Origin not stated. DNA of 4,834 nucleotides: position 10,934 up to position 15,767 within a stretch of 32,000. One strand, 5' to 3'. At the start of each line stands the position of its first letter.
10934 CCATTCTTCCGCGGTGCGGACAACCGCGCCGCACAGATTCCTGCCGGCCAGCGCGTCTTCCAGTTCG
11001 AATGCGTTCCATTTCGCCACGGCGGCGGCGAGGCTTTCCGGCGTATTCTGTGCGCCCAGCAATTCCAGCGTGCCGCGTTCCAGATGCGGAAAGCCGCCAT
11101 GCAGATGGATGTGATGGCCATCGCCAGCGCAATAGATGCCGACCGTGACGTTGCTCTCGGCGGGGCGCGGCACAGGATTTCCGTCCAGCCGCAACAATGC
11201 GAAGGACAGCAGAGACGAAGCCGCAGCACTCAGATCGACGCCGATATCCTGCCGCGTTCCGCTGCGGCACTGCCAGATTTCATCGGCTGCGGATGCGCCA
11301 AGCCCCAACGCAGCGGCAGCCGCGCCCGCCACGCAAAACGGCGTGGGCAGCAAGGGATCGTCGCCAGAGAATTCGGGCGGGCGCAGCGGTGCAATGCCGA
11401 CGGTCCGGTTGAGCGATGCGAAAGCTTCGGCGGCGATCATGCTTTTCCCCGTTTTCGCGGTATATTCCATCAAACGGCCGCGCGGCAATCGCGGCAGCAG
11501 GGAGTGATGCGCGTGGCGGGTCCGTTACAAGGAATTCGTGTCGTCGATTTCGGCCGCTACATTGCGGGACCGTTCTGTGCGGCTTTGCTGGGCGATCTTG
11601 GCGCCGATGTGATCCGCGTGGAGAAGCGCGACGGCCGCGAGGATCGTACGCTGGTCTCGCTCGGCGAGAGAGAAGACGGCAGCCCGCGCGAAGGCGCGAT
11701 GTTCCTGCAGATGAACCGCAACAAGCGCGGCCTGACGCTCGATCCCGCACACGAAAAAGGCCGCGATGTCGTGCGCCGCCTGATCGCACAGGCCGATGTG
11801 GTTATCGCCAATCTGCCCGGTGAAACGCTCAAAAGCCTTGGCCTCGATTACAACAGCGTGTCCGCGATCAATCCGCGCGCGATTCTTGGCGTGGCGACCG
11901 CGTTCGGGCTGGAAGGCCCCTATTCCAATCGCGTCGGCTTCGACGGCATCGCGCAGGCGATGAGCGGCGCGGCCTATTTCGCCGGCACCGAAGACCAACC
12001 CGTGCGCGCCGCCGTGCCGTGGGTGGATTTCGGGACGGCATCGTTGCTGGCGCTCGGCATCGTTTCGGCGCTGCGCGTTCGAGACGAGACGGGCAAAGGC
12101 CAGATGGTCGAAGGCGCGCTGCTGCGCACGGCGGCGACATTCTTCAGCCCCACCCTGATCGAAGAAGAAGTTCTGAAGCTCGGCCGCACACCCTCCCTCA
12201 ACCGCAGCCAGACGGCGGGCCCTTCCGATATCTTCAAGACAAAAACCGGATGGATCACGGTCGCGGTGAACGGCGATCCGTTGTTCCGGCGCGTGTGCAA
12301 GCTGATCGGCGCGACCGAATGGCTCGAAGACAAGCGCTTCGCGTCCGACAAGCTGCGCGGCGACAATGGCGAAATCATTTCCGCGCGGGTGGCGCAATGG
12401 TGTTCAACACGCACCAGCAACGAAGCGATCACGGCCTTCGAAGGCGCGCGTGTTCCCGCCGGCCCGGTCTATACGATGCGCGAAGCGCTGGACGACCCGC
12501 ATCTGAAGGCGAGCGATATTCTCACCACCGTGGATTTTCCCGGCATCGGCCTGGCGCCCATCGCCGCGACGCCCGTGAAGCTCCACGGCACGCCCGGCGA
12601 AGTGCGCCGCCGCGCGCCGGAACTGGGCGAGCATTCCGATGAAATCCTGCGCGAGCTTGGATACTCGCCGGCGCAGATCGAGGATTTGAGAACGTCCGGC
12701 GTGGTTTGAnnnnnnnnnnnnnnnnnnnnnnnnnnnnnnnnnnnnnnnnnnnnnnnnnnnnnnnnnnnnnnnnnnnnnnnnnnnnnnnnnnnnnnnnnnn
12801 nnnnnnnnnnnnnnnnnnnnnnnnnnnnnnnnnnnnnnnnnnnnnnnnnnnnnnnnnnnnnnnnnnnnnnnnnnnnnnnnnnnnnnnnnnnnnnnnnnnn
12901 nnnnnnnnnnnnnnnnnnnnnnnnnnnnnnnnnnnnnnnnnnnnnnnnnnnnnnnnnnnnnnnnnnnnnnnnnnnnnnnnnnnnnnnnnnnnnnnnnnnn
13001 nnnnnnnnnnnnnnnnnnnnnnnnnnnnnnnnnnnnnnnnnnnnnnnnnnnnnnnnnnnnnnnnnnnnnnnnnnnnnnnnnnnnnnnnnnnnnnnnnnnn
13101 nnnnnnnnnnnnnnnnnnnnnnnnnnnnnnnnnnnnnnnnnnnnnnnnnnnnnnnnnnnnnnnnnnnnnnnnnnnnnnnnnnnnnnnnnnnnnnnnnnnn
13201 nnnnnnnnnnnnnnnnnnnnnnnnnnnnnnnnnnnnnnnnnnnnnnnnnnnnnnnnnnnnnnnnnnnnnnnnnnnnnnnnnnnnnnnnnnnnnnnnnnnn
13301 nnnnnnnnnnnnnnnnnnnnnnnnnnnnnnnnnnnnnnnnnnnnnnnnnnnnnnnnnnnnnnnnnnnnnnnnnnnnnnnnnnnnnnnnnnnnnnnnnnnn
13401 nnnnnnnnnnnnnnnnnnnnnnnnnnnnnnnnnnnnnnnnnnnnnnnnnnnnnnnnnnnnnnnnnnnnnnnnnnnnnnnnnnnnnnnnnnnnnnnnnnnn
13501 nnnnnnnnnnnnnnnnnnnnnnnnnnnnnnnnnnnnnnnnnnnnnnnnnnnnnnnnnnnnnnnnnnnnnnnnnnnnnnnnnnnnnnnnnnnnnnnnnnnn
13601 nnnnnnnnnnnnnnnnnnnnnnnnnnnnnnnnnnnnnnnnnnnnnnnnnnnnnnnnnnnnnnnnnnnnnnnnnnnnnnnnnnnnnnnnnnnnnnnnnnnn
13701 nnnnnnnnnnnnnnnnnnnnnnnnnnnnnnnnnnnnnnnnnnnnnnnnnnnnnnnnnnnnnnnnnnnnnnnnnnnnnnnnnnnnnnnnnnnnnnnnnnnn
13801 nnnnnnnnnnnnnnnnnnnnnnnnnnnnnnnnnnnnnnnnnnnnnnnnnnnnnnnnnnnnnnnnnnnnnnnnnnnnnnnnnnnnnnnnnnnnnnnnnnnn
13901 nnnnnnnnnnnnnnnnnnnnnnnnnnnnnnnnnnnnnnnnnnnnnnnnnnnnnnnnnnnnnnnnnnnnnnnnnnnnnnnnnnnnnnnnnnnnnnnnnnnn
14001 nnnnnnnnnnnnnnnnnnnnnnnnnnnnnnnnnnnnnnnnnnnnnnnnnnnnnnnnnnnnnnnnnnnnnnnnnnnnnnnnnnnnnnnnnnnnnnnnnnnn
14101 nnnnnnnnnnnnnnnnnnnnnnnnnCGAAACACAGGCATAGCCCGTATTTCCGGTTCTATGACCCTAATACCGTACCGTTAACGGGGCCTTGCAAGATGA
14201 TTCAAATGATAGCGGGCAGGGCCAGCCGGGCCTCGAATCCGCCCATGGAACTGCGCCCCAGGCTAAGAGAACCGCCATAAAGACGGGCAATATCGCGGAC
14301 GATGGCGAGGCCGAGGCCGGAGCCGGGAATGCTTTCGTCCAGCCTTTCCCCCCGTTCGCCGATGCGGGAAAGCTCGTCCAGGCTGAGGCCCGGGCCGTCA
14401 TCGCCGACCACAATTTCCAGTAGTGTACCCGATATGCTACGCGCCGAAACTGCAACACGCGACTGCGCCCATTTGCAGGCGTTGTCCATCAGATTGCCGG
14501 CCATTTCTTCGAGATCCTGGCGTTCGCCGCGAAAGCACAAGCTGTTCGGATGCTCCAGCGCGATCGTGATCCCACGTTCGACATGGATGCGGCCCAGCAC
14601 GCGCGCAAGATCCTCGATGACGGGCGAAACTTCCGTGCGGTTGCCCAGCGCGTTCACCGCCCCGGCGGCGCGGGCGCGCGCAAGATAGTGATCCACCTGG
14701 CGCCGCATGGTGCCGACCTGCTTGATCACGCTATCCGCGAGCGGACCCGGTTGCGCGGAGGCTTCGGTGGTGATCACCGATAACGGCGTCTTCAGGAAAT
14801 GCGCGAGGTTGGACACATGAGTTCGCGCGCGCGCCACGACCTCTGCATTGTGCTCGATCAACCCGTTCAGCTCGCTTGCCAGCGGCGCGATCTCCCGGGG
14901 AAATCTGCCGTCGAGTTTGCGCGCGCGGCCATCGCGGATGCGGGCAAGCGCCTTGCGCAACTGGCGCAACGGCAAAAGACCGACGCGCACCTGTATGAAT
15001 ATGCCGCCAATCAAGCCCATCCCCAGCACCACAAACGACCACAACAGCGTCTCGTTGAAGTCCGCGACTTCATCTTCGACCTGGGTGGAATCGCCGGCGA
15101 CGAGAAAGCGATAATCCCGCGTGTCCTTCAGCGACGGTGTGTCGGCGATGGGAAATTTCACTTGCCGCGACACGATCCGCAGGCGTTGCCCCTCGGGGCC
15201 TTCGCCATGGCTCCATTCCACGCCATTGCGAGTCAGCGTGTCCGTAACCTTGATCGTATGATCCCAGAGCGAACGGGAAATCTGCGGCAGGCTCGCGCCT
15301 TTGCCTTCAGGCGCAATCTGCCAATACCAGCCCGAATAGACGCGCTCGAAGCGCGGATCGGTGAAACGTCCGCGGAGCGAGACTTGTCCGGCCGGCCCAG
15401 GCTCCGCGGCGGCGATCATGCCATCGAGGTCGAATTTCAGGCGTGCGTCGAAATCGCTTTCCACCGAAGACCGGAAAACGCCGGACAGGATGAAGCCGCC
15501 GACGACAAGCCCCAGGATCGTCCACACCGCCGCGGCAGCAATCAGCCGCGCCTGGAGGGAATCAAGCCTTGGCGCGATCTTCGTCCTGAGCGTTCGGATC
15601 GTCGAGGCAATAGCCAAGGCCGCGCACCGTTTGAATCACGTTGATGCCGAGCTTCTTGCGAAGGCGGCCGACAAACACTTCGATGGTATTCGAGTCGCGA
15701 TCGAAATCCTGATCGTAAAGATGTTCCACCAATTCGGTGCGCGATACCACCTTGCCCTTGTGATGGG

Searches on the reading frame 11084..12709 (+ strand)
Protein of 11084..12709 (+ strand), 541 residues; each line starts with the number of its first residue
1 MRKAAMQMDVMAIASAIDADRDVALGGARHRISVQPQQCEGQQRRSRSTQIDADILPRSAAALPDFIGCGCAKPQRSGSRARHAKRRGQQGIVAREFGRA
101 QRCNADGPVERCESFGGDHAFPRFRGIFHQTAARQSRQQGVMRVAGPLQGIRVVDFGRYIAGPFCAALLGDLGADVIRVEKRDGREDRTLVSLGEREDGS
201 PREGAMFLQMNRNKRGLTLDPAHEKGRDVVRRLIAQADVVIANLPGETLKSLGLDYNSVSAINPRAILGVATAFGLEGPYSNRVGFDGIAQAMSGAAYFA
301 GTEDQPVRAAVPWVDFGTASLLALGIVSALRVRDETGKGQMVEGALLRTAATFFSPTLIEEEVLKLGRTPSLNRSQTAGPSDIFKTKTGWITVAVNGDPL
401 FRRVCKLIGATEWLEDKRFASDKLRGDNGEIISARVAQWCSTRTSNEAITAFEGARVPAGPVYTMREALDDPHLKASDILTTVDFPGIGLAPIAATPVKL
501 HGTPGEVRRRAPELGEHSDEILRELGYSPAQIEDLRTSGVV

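Call 19: find_encoding_contigs(protein=window:11084-12709:+, flank=10000, max_places=6)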
Protein window:11084-12709:+ (541 aa): no gene with exactly this product is on record in the collection.

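Call 42: search_protein_families(library=pfam, proteins=[window:11084-12709:+], max_evalue=0.001)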
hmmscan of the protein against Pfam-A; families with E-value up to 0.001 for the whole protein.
window:11084-12709:+ (541 aa): 1 family
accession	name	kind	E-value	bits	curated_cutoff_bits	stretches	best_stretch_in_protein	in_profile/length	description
PF02515.22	CoA_transf_3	-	5e-110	368.5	23.3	1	148-518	1-366/366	CoA-transferase family III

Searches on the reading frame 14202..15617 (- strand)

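Call 42: search_protein_families(library=pfam, proteins=[window:14202-15617:-], max_evalue=0.001)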
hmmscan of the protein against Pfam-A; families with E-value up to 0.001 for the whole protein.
window:14202-15617:- (471 aa): 2 families
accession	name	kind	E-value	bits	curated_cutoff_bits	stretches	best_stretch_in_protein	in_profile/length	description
PF02518.31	HATPase_c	-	2e-15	57.6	26.4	1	365-468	2-108/111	Histidine kinase-, DNA gyrase B-, and HSP90-like ATPase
PF00672.30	HAMP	-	0.0009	20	25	0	211-255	4-49/53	HAMP domain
